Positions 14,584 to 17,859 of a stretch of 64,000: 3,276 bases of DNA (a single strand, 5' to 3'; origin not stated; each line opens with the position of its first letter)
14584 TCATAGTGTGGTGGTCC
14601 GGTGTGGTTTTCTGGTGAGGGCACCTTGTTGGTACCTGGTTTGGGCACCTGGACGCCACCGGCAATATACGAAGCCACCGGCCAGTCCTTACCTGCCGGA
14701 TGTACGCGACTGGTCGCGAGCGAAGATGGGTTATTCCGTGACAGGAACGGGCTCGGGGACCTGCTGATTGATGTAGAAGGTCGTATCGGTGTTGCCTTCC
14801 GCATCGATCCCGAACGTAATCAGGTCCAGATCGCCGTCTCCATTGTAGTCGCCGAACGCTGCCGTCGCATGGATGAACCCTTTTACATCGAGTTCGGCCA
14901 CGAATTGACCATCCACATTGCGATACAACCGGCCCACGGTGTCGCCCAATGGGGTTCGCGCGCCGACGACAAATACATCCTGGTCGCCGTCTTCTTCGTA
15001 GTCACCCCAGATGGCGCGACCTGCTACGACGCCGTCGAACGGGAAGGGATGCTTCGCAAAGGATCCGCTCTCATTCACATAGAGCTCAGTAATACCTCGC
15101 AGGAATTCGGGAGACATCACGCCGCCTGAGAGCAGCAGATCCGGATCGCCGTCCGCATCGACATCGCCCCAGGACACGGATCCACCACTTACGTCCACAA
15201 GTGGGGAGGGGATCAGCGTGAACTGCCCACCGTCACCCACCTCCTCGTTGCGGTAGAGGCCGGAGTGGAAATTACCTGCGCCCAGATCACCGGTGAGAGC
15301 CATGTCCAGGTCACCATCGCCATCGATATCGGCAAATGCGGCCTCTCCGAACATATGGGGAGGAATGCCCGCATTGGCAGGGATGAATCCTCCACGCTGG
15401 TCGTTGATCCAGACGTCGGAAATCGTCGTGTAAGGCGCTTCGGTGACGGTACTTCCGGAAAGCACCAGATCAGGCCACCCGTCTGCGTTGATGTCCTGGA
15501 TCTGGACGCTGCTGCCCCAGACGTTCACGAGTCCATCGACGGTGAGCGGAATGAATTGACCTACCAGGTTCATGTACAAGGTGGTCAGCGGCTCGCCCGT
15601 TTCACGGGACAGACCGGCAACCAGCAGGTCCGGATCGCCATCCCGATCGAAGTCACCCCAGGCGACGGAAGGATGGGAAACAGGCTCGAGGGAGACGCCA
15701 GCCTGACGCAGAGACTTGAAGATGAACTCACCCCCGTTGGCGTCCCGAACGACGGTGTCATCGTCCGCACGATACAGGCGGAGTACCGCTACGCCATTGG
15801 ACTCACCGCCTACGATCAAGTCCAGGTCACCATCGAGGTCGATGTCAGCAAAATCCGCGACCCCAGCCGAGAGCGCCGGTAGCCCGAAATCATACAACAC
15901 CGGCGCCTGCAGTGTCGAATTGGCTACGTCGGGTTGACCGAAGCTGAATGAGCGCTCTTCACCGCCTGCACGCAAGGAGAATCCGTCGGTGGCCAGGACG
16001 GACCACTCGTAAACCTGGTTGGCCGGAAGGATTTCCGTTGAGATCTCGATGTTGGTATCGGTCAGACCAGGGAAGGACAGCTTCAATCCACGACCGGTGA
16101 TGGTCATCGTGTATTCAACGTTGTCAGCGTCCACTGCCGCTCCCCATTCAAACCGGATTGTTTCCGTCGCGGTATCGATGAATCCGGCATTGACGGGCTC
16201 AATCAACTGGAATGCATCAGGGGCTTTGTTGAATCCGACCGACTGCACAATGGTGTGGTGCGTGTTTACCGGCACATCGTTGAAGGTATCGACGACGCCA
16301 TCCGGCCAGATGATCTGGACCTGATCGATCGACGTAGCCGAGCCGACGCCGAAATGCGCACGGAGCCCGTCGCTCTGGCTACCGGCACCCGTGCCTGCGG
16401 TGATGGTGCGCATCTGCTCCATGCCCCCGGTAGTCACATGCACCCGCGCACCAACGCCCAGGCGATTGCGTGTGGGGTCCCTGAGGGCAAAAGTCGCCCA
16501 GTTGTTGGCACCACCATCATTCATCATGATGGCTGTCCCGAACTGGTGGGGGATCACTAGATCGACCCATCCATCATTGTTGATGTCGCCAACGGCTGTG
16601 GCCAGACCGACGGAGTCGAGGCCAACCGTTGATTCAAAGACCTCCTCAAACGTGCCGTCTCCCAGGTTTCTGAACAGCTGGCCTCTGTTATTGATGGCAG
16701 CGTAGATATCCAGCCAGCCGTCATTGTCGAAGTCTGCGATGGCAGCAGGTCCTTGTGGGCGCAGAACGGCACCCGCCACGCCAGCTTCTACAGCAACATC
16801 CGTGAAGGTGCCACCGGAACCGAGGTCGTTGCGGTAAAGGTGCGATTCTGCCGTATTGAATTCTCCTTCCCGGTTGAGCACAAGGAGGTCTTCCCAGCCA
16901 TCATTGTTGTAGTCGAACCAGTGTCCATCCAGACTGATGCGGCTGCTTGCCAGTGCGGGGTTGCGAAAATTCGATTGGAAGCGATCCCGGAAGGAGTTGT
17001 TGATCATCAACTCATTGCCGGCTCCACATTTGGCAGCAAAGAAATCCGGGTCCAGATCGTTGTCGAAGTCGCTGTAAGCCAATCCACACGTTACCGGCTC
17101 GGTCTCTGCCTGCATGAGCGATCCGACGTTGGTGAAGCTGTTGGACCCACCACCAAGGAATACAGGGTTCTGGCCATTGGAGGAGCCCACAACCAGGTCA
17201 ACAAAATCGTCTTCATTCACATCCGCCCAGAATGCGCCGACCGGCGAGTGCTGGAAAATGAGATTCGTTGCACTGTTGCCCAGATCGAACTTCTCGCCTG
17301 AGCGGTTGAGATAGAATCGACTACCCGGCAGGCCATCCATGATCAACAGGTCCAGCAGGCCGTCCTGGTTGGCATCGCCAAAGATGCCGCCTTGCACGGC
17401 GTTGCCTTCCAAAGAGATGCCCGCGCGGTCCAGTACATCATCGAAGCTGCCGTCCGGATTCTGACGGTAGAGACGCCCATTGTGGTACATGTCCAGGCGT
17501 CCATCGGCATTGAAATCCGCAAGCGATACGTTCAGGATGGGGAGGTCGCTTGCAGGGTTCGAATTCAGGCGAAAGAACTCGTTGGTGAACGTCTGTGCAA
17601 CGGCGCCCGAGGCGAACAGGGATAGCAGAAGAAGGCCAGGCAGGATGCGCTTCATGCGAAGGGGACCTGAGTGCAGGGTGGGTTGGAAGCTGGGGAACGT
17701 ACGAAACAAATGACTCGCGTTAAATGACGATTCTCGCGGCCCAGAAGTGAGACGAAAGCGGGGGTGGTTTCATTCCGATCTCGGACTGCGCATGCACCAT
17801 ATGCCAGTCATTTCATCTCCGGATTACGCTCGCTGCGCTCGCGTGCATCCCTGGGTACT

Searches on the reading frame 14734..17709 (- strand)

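Call 47: search_protein_families(library=pfam, proteins=[window:14734-17709:-], max_evalue=0.00001)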
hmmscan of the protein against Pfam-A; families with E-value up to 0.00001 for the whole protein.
window:14734-17709:- (992 aa): 3 families
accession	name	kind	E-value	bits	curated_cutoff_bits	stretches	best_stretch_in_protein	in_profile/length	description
PF13517.12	FG-GAP_3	-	1.1e-55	186.5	26.9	6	326-386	1-61/61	FG-GAP-like repeat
PF07593.17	UnbV_ASPIC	-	3.1e-18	65.8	23.4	1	418-485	1-67/68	ASPIC and UnbV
PF01839.29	FG-GAP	-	3.7e-17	62.3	22.1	0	681-698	4-21/37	FG-GAP repeat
